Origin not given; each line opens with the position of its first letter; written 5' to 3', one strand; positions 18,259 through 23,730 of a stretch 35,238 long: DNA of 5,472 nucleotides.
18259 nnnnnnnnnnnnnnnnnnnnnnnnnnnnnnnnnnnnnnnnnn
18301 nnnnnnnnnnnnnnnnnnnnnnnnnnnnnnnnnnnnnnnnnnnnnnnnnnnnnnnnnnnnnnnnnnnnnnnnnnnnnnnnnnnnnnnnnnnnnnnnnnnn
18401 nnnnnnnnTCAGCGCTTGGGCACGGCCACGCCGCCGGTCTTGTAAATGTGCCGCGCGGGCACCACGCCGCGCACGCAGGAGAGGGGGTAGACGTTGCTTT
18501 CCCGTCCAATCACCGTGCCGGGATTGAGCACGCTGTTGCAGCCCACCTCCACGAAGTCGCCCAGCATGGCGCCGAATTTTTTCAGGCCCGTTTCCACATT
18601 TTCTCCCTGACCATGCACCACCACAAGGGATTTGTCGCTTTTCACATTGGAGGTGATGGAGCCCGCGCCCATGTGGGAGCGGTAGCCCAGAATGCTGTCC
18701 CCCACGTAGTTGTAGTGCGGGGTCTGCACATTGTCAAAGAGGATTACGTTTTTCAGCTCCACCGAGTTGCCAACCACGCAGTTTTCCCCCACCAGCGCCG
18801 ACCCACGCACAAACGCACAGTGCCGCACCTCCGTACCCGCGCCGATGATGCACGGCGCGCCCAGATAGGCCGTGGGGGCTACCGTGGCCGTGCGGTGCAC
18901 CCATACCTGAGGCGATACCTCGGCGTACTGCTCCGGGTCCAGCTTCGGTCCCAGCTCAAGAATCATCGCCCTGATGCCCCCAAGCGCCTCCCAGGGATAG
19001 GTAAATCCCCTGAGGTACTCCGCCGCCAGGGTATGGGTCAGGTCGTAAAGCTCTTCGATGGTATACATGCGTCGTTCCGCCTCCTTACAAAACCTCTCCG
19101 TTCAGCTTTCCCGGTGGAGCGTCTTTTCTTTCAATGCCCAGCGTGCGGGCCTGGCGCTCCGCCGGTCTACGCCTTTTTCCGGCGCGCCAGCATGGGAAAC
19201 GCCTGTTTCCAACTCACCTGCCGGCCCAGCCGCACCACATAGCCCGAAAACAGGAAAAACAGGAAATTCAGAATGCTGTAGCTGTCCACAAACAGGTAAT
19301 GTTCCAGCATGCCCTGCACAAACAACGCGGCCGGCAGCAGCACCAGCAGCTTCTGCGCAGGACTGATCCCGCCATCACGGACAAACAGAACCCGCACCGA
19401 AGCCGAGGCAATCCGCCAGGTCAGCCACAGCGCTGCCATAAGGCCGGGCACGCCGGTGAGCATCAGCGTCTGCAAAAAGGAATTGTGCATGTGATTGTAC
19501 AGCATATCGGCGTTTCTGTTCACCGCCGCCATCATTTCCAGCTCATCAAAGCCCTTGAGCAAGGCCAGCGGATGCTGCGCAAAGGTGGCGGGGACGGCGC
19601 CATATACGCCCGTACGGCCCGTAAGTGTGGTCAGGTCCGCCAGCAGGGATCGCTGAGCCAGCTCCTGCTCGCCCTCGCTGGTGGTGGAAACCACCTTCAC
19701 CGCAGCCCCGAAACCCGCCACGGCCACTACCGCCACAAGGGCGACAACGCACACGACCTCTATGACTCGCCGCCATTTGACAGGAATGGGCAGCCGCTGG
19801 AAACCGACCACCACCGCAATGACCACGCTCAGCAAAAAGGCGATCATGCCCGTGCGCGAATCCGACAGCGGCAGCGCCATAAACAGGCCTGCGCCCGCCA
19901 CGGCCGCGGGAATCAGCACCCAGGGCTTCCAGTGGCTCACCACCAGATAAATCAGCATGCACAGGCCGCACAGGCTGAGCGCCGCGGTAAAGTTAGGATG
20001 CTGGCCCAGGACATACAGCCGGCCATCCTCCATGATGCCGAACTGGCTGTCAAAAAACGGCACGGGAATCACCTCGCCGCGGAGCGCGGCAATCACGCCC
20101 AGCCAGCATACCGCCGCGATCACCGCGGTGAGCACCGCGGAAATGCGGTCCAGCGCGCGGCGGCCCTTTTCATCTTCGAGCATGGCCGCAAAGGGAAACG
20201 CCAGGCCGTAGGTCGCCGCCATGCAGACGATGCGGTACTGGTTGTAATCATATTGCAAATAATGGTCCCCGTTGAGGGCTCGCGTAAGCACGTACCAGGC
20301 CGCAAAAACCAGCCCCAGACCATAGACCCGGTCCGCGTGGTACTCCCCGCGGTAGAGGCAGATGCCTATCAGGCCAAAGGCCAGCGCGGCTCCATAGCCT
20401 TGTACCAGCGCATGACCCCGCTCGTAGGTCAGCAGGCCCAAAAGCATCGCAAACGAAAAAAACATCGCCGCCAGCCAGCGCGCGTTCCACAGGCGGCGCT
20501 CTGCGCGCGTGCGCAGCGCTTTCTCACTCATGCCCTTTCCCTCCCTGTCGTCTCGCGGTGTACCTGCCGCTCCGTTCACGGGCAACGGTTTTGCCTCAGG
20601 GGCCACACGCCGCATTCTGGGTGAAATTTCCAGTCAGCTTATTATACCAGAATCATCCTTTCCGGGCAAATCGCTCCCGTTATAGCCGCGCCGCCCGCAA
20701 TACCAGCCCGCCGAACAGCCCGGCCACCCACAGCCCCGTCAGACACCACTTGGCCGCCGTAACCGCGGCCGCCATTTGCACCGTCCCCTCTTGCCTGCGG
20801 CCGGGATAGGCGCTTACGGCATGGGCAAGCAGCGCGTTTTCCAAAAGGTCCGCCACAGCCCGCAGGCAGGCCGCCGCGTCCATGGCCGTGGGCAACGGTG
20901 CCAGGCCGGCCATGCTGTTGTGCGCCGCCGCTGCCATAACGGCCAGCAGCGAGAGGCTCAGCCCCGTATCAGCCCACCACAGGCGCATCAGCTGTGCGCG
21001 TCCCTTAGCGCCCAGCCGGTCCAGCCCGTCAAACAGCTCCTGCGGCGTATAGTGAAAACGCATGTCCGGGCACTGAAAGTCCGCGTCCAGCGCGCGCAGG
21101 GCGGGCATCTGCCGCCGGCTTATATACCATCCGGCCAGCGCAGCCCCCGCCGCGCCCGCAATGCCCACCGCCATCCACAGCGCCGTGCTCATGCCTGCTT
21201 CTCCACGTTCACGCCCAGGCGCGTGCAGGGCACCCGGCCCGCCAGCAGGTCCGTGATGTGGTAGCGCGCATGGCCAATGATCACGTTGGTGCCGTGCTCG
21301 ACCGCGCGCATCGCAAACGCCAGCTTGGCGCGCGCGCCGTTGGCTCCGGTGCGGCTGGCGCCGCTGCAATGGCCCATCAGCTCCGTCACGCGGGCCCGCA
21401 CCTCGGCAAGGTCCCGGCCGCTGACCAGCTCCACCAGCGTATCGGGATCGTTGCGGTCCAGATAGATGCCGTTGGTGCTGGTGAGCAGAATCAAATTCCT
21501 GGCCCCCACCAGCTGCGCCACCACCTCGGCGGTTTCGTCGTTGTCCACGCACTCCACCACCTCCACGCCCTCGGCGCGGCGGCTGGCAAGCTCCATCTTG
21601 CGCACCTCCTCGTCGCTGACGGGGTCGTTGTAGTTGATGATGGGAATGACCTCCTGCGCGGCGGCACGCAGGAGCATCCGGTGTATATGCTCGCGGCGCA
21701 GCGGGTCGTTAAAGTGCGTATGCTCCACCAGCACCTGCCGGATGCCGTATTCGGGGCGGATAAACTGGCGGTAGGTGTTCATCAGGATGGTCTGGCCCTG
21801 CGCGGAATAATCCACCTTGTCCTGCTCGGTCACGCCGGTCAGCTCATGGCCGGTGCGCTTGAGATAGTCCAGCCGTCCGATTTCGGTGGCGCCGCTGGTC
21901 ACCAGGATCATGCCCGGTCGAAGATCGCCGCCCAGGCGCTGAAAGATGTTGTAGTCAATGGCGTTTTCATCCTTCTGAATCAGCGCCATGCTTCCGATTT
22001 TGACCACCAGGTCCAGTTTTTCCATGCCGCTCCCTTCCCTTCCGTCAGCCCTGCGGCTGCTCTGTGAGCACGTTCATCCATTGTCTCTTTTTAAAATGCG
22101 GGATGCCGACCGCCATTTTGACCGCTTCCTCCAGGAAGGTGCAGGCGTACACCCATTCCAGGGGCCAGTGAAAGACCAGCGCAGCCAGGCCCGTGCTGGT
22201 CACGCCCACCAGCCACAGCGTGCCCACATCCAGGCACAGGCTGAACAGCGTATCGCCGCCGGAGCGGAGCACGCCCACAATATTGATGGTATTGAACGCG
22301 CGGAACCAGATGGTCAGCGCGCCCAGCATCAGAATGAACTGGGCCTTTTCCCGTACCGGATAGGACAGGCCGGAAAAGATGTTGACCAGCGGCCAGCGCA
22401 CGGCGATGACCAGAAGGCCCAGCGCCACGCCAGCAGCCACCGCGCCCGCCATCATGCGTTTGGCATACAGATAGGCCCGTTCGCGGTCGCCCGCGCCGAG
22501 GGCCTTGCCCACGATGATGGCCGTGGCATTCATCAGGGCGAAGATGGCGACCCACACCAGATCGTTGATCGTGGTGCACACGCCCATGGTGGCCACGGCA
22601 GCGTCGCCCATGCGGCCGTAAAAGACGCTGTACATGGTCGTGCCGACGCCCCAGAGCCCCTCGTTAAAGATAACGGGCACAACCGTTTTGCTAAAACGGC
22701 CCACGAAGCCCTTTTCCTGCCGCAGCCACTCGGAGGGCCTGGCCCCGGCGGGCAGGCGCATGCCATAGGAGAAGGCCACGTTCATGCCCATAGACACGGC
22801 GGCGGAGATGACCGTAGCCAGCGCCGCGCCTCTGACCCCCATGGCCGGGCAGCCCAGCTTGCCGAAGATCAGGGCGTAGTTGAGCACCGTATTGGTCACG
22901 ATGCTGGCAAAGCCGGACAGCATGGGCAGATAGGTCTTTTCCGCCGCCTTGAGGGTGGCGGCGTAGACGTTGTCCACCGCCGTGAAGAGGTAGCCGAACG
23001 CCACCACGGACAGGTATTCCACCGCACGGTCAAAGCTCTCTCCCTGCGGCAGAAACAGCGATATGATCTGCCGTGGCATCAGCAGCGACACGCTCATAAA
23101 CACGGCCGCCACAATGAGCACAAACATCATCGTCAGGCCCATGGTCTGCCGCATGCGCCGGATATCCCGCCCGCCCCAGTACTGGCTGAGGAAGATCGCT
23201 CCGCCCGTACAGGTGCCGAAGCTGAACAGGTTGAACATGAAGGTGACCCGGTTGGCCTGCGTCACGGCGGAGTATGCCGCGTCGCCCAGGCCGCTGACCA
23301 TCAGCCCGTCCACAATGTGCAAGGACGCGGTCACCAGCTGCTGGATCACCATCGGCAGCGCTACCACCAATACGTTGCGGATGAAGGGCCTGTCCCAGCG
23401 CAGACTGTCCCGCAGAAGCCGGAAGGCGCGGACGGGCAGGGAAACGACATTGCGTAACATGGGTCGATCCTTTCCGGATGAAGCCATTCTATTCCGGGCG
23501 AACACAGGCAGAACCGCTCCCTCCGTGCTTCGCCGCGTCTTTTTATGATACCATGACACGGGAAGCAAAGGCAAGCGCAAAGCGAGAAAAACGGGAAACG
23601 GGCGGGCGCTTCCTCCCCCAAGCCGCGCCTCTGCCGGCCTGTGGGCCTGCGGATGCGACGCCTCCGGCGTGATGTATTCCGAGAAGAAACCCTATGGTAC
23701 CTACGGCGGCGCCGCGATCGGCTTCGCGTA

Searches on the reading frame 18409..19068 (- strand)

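Call 50: search_protein_families(library=pfam, proteins=[window:18409-19068:-], max_evalue=0.00001)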
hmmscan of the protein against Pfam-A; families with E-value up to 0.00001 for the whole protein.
window:18409-19068:- (219 aa): 2 families
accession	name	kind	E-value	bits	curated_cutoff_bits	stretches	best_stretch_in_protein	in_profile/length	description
PF00132.30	Hexapep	-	8.4e-13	47.9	27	0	56-89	3-36/36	Bacterial transferase hexapeptide (six repeats)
PF25084.1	LbH_EIF2B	-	9.7e-13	48.5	54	1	54-138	3-86/105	EIF2B subunit epsilon LbH domain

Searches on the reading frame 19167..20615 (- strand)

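Call 50: search_protein_families(library=pfam, proteins=[window:19167-20615:-], max_evalue=0.00001)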
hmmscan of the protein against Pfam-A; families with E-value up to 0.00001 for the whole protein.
window:19167-20615:- (482 aa): 1 family
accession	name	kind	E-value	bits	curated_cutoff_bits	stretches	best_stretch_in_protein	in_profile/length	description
PF04932.20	Wzy_C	-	6.3e-12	46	31.7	1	244-395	6-148/149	O-Antigen ligase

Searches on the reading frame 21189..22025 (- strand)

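Call 50: search_protein_families(library=pfam, proteins=[window:21189-22025:-], max_evalue=0.00001)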
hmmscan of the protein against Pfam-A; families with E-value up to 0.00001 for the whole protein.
window:21189-22025:- (278 aa): 1 family
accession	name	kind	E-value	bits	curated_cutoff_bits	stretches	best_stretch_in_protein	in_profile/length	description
PF00696.33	AA_kinase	-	1.6e-16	61.2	24.9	1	6-251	3-233/234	Amino acid kinase family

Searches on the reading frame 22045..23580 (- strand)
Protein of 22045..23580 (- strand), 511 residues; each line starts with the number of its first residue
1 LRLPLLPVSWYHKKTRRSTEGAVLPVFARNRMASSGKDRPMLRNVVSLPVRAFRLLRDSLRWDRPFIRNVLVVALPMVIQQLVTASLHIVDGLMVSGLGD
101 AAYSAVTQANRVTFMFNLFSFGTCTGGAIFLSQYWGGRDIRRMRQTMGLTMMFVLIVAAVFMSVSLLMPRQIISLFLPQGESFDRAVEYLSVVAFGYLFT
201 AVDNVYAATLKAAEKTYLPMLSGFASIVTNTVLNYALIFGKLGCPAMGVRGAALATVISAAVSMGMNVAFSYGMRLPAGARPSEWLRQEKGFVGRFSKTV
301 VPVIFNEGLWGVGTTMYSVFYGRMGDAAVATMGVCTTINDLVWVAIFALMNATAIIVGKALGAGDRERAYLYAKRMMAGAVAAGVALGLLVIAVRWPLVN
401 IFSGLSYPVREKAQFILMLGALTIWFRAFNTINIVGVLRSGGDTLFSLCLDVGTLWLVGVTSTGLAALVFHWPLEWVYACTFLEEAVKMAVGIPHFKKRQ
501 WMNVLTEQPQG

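Call 50: search_protein_families(library=pfam, proteins=[window:22045-23580:-], max_evalue=0.00001)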
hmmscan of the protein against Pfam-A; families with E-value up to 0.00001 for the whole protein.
window:22045-23580:- (511 aa): 2 families
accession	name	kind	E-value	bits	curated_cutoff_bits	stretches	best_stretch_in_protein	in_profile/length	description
PF01554.23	MatE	-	3.4e-40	137.8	24.9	2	76-235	1-160/161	MatE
PF03023.19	MurJ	-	1.4e-07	31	27.4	1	46-268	173-396/451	Lipid II flippase MurJ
